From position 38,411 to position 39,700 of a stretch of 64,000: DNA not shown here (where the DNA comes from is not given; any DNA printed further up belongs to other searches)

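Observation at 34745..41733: Five proteins carrying up to nine NTF2/SnoaL-like domains, interleaved with a bicupin and a MetE-like enzyme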

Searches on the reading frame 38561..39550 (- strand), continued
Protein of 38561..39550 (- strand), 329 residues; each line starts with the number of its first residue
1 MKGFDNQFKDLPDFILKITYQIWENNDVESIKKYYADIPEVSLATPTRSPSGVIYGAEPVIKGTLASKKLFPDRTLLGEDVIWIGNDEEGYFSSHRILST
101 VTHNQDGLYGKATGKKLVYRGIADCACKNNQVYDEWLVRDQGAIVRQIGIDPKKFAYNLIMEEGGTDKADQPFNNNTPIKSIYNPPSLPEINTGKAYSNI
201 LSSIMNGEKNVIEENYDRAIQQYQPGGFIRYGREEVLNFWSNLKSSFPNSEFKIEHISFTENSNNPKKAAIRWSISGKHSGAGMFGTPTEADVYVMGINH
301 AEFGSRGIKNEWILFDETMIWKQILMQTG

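Call 36: get_annotated_region(hit=H12, flank=14000)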
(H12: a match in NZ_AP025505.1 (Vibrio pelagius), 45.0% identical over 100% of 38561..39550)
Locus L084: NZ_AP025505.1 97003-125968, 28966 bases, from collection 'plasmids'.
description: Vibrio pelagius strain ATCC 25916 plasmid pATCC25916, complete sequence
organism: Vibrio pelagius (NCBI taxid 28169)
taxonomy: Bacteria; Pseudomonadota; Gammaproteobacteria; Vibrionales; Vibrionaceae; Vibrio; Vibrio pelagius
host: -; source: -; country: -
typing (MOB-suite, as given by PLSDB): non-mobilizable
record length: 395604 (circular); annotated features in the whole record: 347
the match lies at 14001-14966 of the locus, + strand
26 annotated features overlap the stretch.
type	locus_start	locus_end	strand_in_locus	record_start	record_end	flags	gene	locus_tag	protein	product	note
CDS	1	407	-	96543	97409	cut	purU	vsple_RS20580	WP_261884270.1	formyltetrahydrofolate deformylase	GO:0009152 - purine ribonucleotide biosynthetic process [Evidence IEA]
CDS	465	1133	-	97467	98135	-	-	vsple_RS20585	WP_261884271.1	sarcosine oxidase subunit gamma family protein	-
CDS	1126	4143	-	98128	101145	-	-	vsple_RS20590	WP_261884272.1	sarcosine oxidase subunit alpha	-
CDS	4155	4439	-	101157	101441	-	-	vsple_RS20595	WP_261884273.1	sarcosine oxidase subunit delta family protein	-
CDS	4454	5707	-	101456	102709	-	-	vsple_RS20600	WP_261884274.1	sarcosine oxidase subunit beta family protein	GO:0046653 - tetrahydrofolate metabolic process [Evidence IEA]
CDS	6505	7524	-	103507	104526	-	-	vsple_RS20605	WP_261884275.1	ester cyclase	GO:0030638 - polyketide metabolic process [Evidence IEA]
CDS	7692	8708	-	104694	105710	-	-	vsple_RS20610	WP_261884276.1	ester cyclase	GO:0030638 - polyketide metabolic process [Evidence IEA]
CDS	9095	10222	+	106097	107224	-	-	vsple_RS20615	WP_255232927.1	ABC transporter ATP-binding protein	-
CDS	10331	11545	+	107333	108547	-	-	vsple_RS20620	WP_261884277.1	extracellular solute-binding protein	-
CDS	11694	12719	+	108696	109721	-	-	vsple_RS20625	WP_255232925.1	sugar ABC transporter permease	-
CDS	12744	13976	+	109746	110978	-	-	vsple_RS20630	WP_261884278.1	carbohydrate ABC transporter permease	GO:0008643 - carbohydrate transport [Evidence IEA]; GO:0055085 - transmembrane transport [Evidence IEA]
CDS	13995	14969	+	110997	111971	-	-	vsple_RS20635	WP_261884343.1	ester cyclase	GO:0030638 - polyketide metabolic process [Evidence IEA]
CDS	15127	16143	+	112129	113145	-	-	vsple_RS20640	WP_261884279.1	nuclear transport factor 2 family protein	-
CDS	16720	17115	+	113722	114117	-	-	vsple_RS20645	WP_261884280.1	DUF2391 family protein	-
CDS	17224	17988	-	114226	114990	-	fecE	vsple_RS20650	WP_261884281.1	Fe(3+) dicitrate ABC transporter ATP-binding protein FecE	-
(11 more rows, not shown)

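Call 37: get_annotated_region(hit=H7, flank=14000)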
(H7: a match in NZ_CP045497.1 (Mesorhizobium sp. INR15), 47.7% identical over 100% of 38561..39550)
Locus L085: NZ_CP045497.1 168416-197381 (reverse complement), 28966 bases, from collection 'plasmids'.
description: Mesorhizobium sp. INR15 plasmid unnamed1
organism: Mesorhizobium sp. INR15 (NCBI taxid 2654248)
taxonomy: Bacteria; Pseudomonadota; Alphaproteobacteria; Hyphomicrobiales; Phyllobacteriaceae; Mesorhizobium; Mesorhizobium sp. INR15
host: -; source: pure culture,nutrient broth; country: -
typing (MOB-suite, as given by PLSDB): non-mobilizable
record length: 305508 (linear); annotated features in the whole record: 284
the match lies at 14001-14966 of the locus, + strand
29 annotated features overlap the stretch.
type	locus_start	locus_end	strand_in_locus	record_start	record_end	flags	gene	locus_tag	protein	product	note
CDS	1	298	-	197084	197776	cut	-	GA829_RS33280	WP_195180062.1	alpha/beta hydrolase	-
CDS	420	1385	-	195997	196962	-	-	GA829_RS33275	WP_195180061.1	cupin domain-containing protein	-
CDS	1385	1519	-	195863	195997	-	-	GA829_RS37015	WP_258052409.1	hypothetical protein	-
CDS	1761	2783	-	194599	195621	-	-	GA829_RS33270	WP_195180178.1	LacI family DNA-binding transcriptional regulator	-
CDS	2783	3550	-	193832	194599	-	-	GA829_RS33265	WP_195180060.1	SDR family oxidoreductase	-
CDS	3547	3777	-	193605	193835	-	-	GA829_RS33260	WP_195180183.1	hypothetical protein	-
CDS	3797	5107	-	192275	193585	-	hisD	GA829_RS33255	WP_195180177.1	histidinol dehydrogenase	GO:0000105 - histidine biosynthetic process [Evidence IEA]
CDS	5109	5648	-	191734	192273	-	-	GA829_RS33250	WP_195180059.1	ester cyclase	GO:0030638 - polyketide metabolic process [Evidence IEA]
CDS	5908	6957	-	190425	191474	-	ugpC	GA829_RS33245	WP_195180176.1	sn-glycerol-3-phosphate ABC transporter ATP-binding protein UgpC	-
CDS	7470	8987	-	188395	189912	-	-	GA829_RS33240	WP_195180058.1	GMC family oxidoreductase N-terminal domain-containing protein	-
CDS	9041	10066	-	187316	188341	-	-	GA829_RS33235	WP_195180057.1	nuclear transport factor 2 family protein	-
CDS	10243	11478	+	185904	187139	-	-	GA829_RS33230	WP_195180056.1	extracellular solute-binding protein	-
CDS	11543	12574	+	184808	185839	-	-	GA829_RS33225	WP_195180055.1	sugar ABC transporter permease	-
CDS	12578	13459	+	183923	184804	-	-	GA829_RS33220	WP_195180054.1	carbohydrate ABC transporter permease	GO:0008643 - carbohydrate transport [Evidence IEA]; GO:0055085 - transmembrane transport [Evidence IEA]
CDS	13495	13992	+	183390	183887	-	-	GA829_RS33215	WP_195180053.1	ester cyclase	GO:0030638 - polyketide metabolic process [Evidence IEA]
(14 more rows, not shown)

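Call 38: get_annotated_region(hit=H17, flank=12000)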
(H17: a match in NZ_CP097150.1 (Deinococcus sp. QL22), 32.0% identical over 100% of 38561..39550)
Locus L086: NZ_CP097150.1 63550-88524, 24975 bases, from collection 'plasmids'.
description: Deinococcus sp. QL22 plasmid unnamed5, complete sequence
organism: Deinococcus sp. QL22 (NCBI taxid 2939437)
taxonomy: Bacteria; Deinococcota; Deinococci; Deinococcales; Deinococcaceae; Deinococcus; Deinococcus sp. QL22
host: -; source: -; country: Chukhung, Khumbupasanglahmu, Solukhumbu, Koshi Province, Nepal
typing (MOB-suite, as given by PLSDB): non-mobilizable
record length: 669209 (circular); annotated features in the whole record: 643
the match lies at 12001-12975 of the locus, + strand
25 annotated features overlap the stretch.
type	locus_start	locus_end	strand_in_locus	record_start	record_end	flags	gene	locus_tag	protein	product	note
CDS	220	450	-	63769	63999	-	-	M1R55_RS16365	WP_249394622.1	transposase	GO:0006313 - DNA transposition [Evidence IEA]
CDS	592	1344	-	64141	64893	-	-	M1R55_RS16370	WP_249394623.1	SDR family oxidoreductase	-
CDS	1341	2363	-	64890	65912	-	-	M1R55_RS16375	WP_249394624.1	LacI family DNA-binding transcriptional regulator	-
CDS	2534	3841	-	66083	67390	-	hisD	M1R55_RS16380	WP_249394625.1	histidinol dehydrogenase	GO:0000105 - histidine biosynthetic process [Evidence IEA]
CDS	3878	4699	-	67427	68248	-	-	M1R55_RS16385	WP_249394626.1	aldolase/citrate lyase family protein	-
CDS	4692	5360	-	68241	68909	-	-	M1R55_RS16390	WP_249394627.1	alpha/beta fold hydrolase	-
CDS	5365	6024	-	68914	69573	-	-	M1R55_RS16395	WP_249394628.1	cupin domain-containing protein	-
CDS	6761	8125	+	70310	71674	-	-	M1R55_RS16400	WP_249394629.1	sugar ABC transporter substrate-binding protein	-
CDS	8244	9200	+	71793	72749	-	-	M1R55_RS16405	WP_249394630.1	sugar ABC transporter permease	-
CDS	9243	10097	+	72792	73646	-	-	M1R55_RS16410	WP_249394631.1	carbohydrate ABC transporter permease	GO:0008643 - carbohydrate transport [Evidence IEA]; GO:0055085 - transmembrane transport [Evidence IEA]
CDS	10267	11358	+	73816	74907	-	-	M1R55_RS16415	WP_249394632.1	ester cyclase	GO:0030638 - polyketide metabolic process [Evidence IEA]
CDS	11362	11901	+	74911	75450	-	-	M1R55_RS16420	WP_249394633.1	ester cyclase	GO:0030638 - polyketide metabolic process [Evidence IEA]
CDS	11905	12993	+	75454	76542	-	-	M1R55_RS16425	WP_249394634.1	ester cyclase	GO:0030638 - polyketide metabolic process [Evidence IEA]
CDS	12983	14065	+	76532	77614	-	-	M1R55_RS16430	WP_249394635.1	ester cyclase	GO:0030638 - polyketide metabolic process [Evidence IEA]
CDS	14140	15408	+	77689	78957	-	hisD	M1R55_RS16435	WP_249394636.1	histidinol dehydrogenase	GO:0000105 - histidine biosynthetic process [Evidence IEA]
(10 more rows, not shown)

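Call 49: get_annotated_region(hit=H22, flank=12000)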
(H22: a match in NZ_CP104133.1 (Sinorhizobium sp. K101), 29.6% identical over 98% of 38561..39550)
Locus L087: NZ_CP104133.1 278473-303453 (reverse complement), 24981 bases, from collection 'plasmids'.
description: Sinorhizobium sp. K101 plasmid pK101c, complete sequence
organism: Sinorhizobium sp. K101 (NCBI taxid 2976820)
taxonomy: Bacteria; Pseudomonadota; Alphaproteobacteria; Hyphomicrobiales; Rhizobiaceae; Sinorhizobium; Sinorhizobium sp. K101
host: -; source: Phaseolus vulgaris,cell culture,Phaseolus vulgaris nodule,nodule from plant grown in inoculum free soil; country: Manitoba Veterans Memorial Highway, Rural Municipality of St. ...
typing (MOB-suite, as given by PLSDB): non-mobilizable
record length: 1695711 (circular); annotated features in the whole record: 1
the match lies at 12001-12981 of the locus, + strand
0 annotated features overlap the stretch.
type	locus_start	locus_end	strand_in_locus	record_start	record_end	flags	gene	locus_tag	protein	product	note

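Call 50: get_annotated_region(hit=H16, flank=12000)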
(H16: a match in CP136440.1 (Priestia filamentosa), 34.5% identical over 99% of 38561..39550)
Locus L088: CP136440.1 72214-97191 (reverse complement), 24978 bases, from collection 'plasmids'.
description: Priestia filamentosa strain H146 plasmid p5, complete sequence
organism: Priestia filamentosa (NCBI taxid 1402861)
taxonomy: Bacteria; Bacillota; Bacilli; Bacillales; Bacillaceae; Priestia; Priestia filamentosa
host: -; source: Leaves of Cigar; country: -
typing (MOB-suite, as given by PLSDB): non-mobilizable
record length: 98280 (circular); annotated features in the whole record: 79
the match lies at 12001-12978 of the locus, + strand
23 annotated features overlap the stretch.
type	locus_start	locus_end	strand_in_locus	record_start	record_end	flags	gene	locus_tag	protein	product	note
CDS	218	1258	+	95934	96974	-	-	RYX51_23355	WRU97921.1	DUF3231 family protein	-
CDS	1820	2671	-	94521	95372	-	-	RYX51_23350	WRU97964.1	polysaccharide deacetylase family protein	-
CDS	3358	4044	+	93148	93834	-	-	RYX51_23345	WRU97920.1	diphthine--ammonia ligase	-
CDS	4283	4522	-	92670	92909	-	-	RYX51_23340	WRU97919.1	hypothetical protein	-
CDS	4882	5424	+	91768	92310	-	-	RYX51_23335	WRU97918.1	DUF4179 domain-containing protein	-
CDS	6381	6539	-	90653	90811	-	-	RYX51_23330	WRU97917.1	hypothetical protein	-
CDS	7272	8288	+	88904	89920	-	-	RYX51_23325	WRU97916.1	LacI family DNA-binding transcriptional regulator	-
CDS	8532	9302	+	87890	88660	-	-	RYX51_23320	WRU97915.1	glucose 1-dehydrogenase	-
CDS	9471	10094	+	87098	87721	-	-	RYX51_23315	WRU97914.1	cupin domain-containing protein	-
CDS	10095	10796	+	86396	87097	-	-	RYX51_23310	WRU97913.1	alpha/beta hydrolase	-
CDS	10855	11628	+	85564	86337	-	-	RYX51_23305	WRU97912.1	aldolase/citrate lyase family protein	-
CDS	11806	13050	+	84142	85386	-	-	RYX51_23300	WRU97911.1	ester cyclase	-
CDS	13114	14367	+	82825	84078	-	hisD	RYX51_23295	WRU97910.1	histidinol dehydrogenase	-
CDS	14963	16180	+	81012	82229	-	-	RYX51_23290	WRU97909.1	MFS transporter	-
CDS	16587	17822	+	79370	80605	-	-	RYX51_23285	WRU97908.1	MFS transporter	-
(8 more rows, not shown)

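Call 60: get_annotated_region(hit=H6, flank=16000)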
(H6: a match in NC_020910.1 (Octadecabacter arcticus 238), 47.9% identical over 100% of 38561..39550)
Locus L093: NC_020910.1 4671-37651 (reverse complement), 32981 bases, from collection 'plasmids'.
description: Octadecabacter arcticus 238 plasmid pOA238_160, complete sequence
organism: Octadecabacter arcticus 238 (NCBI taxid 391616)
taxonomy: Bacteria; Pseudomonadota; Alphaproteobacteria; Rhodobacterales; Roseobacteraceae; Octadecabacter; Octadecabacter arcticus; Octadecabacter arcticus 238
host: -; source: 150 km offshore; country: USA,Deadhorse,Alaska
typing (MOB-suite, as given by PLSDB): mobilizable; replicon rep_cluster_291; relaxase MOBP
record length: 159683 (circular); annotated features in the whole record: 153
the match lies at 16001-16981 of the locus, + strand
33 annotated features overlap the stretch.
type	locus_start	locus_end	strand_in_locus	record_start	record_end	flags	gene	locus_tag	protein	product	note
CDS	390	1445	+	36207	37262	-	-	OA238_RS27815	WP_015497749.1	IS5 family transposase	-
CDS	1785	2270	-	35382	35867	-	-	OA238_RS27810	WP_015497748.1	ester cyclase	GO:0030638 - polyketide metabolic process [Evidence IEA]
CDS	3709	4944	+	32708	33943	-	-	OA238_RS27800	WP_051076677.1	extracellular solute-binding protein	-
CDS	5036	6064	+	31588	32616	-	-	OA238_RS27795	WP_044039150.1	sugar ABC transporter permease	-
CDS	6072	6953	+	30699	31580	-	-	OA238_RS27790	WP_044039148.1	carbohydrate ABC transporter permease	GO:0008643 - carbohydrate transport [Evidence IEA]; GO:0055085 - transmembrane transport [Evidence IEA]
CDS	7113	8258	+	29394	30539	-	-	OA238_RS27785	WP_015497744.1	ester cyclase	GO:0030638 - polyketide metabolic process [Evidence IEA]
CDS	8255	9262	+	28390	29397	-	-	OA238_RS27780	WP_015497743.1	nuclear transport factor 2 family protein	-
CDS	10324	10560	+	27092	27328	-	-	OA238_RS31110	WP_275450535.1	DDE-type integrase/transposase/recombinase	-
CDS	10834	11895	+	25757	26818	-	-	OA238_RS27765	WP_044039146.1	ABC transporter ATP-binding protein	-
CDS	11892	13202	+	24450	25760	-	hisD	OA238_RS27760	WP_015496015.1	histidinol dehydrogenase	GO:0000105 - histidine biosynthetic process [Evidence IEA]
CDS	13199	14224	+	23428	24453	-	-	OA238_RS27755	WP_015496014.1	ester cyclase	GO:0030638 - polyketide metabolic process [Evidence IEA]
CDS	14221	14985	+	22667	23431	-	-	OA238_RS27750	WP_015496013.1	SDR family oxidoreductase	-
CDS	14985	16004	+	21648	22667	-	-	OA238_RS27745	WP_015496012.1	LacI family DNA-binding transcriptional regulator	-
CDS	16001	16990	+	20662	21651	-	-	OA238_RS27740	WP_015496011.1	nuclear transport factor 2 family protein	-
CDS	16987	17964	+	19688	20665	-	-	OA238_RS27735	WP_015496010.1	cupin domain-containing protein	-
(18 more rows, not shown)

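Call 61: search_protein_families(library=pfam, proteins=[L082:17313-18008:+, L082:18005-18700:+, L082:1559-2470:-, L082:15127-16089:+, L086:3878-4699:-, L086:4692-5360:-, L086:5365-6024:-, L086:15488-16360:+, L085:7470-8987:-, L088:11806-13050:+], max_evalue=0.01)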
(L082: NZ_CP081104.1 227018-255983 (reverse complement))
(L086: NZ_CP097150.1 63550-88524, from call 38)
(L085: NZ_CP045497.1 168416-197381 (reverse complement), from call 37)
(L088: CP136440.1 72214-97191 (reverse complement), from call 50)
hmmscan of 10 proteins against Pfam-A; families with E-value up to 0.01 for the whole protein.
L082:17313-18008:+ (231 aa): 4 families
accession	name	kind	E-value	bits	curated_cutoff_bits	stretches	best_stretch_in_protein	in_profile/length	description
PF12697.13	Abhydrolase_6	-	9.7e-14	53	26.3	1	42-222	55-215/217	Alpha/beta hydrolase family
PF00561.26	Abhydrolase_1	-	6.1e-12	46.2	25.8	2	49-103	64-119/245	alpha/beta hydrolase fold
PF12146.15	Hydrolase_4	-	2e-07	31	27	1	51-215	73-237/239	Serine aminopeptidase, S33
PF00975.26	Thioesterase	-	0.00014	22.6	26.4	1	42-189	53-184/226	Thioesterase domain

L082:18005-18700:+ (231 aa): 1 family
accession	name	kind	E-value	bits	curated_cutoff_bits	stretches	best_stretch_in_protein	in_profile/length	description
PF03737.21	RraA-like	-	2.2e-15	57.6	24.5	1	14-182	1-152/152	Aldolase/RraA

L082:1559-2470:- (303 aa): 1 family
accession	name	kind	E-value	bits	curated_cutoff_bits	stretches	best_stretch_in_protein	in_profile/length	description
PF04909.20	Amidohydro_2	-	1.5e-31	110.7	26.4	1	5-291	1-289/289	Amidohydrolase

L082:15127-16089:+ (320 aa): 4 families
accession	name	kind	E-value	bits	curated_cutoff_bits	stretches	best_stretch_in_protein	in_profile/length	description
PF07883.17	Cupin_2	-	1.1e-07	31.9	27.2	1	67-127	7-63/70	Cupin domain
PF02311.25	AraC_binding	-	6.4e-05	23.1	21.1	0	263-296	31-64/135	AraC-like ligand binding domain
PF00190.28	Cupin_1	-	0.0028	17.7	22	1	66-134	41-113/151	Cupin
PF14525.12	AraC_binding_2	-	0.0039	17.4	27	1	257-292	57-92/173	AraC-binding-like domain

L086:3878-4699:- (273 aa): 1 family
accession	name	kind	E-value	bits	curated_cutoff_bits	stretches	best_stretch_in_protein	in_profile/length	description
PF03328.21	HpcH_HpaI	-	1e-28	100.6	25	1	38-249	13-218/221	HpcH/HpaI aldolase/citrate lyase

L086:4692-5360:- (222 aa): 4 families
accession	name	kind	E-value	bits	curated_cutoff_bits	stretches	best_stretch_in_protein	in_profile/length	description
PF00561.26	Abhydrolase_1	-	1.4e-12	48.3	25.8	2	58-104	71-118/245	alpha/beta hydrolase fold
PF12697.13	Abhydrolase_6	-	2e-11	45.4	26.3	1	43-214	48-216/217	Alpha/beta hydrolase family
PF12146.15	Hydrolase_4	-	0.00028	20.7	27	0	56-90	76-110/239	Serine aminopeptidase, S33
PF06821.19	Ser_hydrolase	-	0.0048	17.3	22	0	49-98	48-100/172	Serine hydrolase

L086:5365-6024:- (219 aa): 1 family
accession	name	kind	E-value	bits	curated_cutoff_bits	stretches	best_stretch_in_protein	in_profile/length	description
PF07883.17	Cupin_2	-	0.0069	16.5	27.2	0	97-157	8-62/70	Cupin domain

L086:15488-16360:+ (290 aa): 1 family
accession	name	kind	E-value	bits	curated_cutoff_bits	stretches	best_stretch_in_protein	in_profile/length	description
PF00795.27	CN_hydrolase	-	2.5e-33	115.9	23.2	1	7-246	2-255/256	Carbon-nitrogen hydrolase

L085:7470-8987:- (505 aa): 6 families
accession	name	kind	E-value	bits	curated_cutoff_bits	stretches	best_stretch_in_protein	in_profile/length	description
PF00732.25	GMC_oxred_N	-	4.8e-40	138.1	23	1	8-274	1-218/218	GMC oxidoreductase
PF05199.19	GMC_oxred_C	-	3.2e-27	96.2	24.6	1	364-493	1-139/139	GMC oxidoreductase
PF01266.30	DAO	-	5e-07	30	27.9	1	9-236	1-207/353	FAD dependent oxidoreductase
PF00890.30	FAD_binding_2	-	1.3e-05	25.1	20.4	1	9-64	1-60/414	FAD binding domain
PF05834.18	Lycopene_cycl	-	4e-05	23.3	23.4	1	9-41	1-34/380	Lycopene cyclase protein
PF07992.20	Pyr_redox_2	-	0.0014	18.6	26.1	0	8-40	1-32/291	Pyridine nucleotide-disulphide oxidoreductase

L088:11806-13050:+ (414 aa): 2 families
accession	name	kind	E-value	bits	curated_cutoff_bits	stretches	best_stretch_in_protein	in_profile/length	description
PF07366.18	SnoaL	-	2.2e-25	89.4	28.4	2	261-389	4-126/126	SnoaL-like polyketide cyclase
PF12680.13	SnoaL_2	-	8.6e-08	33.2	27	1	264-375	4-101/102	SnoaL-like domain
